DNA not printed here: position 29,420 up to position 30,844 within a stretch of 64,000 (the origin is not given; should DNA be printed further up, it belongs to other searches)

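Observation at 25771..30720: Lower-GC 4.9 kb orphan cassette wedged between flagellin-glycosylation genes and the flagellin promoter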

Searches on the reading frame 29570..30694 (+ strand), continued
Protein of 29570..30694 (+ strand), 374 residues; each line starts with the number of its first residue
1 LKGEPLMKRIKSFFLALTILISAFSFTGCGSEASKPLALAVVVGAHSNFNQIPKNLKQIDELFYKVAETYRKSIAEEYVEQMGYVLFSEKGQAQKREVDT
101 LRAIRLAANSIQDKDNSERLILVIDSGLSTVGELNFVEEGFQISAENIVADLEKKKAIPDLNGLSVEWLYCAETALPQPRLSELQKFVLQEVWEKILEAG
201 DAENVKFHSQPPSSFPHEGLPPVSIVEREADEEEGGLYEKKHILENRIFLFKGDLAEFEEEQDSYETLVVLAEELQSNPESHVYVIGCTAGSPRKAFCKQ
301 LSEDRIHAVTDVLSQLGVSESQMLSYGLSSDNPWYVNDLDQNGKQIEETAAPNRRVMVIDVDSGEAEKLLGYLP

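Call 87: find_encoding_contigs(protein=P0018, flank=10000, max_places=2)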
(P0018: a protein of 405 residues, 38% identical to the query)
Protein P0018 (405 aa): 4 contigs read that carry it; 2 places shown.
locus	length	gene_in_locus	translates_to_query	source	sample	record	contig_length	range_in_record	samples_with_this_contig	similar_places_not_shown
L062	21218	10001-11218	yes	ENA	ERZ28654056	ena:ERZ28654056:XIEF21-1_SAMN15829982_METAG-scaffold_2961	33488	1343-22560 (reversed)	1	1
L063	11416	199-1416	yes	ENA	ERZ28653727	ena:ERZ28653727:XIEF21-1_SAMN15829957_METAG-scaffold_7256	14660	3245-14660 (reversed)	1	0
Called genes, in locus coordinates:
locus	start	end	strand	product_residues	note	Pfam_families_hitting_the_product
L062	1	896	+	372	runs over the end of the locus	PF00702:Hydrolase, PF13419:HAD_2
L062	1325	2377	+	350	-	PF02912:Phe_tRNA-synt_N, PF01409:tRNA-synt_2d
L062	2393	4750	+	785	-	PF01588:tRNA_bind, PF03483:B3_4, PF03484:B5, PF17759:tRNA_synthFbeta, PF03147:FDX-ACB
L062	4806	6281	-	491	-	PF13328:HD_4, PF01966:HD, PF02824:TGS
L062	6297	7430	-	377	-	PF01381:HTH_3 (weak)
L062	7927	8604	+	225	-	-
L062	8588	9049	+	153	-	-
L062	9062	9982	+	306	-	-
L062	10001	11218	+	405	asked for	PF00691:OmpA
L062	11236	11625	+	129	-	PF09346:SMI1_KNR4 (weak)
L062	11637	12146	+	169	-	PF15636:Tox-GHH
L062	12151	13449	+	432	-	PF10412:TrwB_AAD_bind, PF02534:T4SS-DNA_transf, PF12696:TraG-D_C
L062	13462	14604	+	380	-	-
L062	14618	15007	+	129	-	-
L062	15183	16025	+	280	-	-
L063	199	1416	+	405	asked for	PF00691:OmpA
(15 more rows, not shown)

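Call 96: search_protein_families(library=pfam, proteins=[L027:876-2504:+, L027:2467-3567:+, L027:3577-4464:+, L027:4448-7621:+, L027:11323-11610:+, L027:11858-12256:+, L027:12641-14113:-, L027:14241-16937:+, L027:16909-18249:+, L027:19119-20177:+], max_evalue=0.001)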
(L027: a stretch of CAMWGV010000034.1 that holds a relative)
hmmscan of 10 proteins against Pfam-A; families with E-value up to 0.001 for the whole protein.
L027:876-2504:+ (542 aa): 2 families
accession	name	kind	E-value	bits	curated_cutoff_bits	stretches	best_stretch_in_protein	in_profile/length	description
PF02384.22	N6_Mtase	-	2.8e-98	329.5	20.4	1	170-497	2-307/311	N-6 DNA Methylase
PF12161.14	HsdM_N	-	1.7e-21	77.7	24.5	1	32-159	2-134/135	HsdM N-terminal domain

L027:2467-3567:+ (366 aa): 1 family
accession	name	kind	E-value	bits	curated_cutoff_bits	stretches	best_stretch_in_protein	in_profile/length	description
PF01420.25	Methylase_S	-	4.3e-12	47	22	1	210-327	18-141/168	Type I restriction modification DNA specificity domain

L027:3577-4464:+ (295 aa): 1 family
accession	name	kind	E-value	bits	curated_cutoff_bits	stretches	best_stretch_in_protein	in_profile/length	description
PF14022.11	DUF4238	-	5.4e-35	121.6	27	1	13-276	1-270/281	Protein of unknown function (DUF4238)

L027:4448-7621:+ (1057 aa): 6 families
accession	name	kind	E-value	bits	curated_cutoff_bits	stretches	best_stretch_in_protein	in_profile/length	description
PF11867.13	T1RH-like_C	-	8.4e-89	298.6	26.8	1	724-1054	5-328/329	Type I restriction enzyme HindI endonuclease subunit-like, C-terminal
PF18766.7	SWI2_SNF2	-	9.2e-55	186.1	26.7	1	274-509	2-212/221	SWI2/SNF2 ATPase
PF04313.20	HSDR_N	-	2.7e-35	122.5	25.1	1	14-213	2-196/198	Type I restriction enzyme R protein N terminus (HSDR_N)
PF22679.2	T1R_D3-like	-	6.7e-23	82.3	27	1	562-705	4-156/158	Type I restriction enzyme subunit R domain 3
PF04851.21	ResIII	-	2e-18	67.3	22.5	1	269-453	3-163/164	Type III restriction enzyme, res subunit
PF00270.35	DEAD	-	4.7e-05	23.6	26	0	302-417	21-134/167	DEAD/DEAH box helicase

L027:11323-11610:+ (96 aa): 0 families

L027:11858-12256:+ (132 aa): 0 families

L027:12641-14113:- (490 aa): 0 families

L027:14241-16937:+ (898 aa): 1 family
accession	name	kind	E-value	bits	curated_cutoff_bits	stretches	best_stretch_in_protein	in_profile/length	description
PF20990.2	DUF2207_C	-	7.8e-08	32.8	33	0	467-525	137-200/247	Predicted membrane protein (DUF2207) C-terminal domain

L027:16909-18249:+ (446 aa): 1 family
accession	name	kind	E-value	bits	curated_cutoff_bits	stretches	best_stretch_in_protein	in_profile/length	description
PF13472.12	Lipase_GDSL_2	-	7e-06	27.1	32.9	1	178-306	61-177/178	GDSL-like Lipase/Acylhydrolase family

L027:19119-20177:+ (352 aa): 8 families
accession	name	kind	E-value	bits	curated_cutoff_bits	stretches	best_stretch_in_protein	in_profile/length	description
PF00004.35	AAA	-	2.1e-25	90.1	21.2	1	106-234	2-130/131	ATPase family associated with various cellular activities (AAA)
PF07728.20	AAA_5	-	5.1e-07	30.2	22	1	105-227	2-139/139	AAA domain (dynein-related subfamily)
PF07724.20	AAA_2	-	4.2e-05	24.1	27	1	103-201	4-100/166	AAA domain (Cdc48 subfamily)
PF07726.17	AAA_3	-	6.1e-05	23.4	27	1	106-217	3-114/131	ATPase family associated with various cellular activities (AAA)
PF13173.12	AAA_14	-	7.3e-05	23.2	27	1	107-177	7-75/129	AAA domain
PF12774.13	AAA_6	-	0.00028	20.4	25.2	0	107-143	37-73/327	Hydrolytic ATP binding site of dynein motor region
PF13191.12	AAA_16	-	0.00033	21.6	32.6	0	86-131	9-54/167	AAA ATPase domain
PF12775.13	AAA_7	-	0.00064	19.7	25.8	0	103-188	34-124/181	P-loop containing dynein motor region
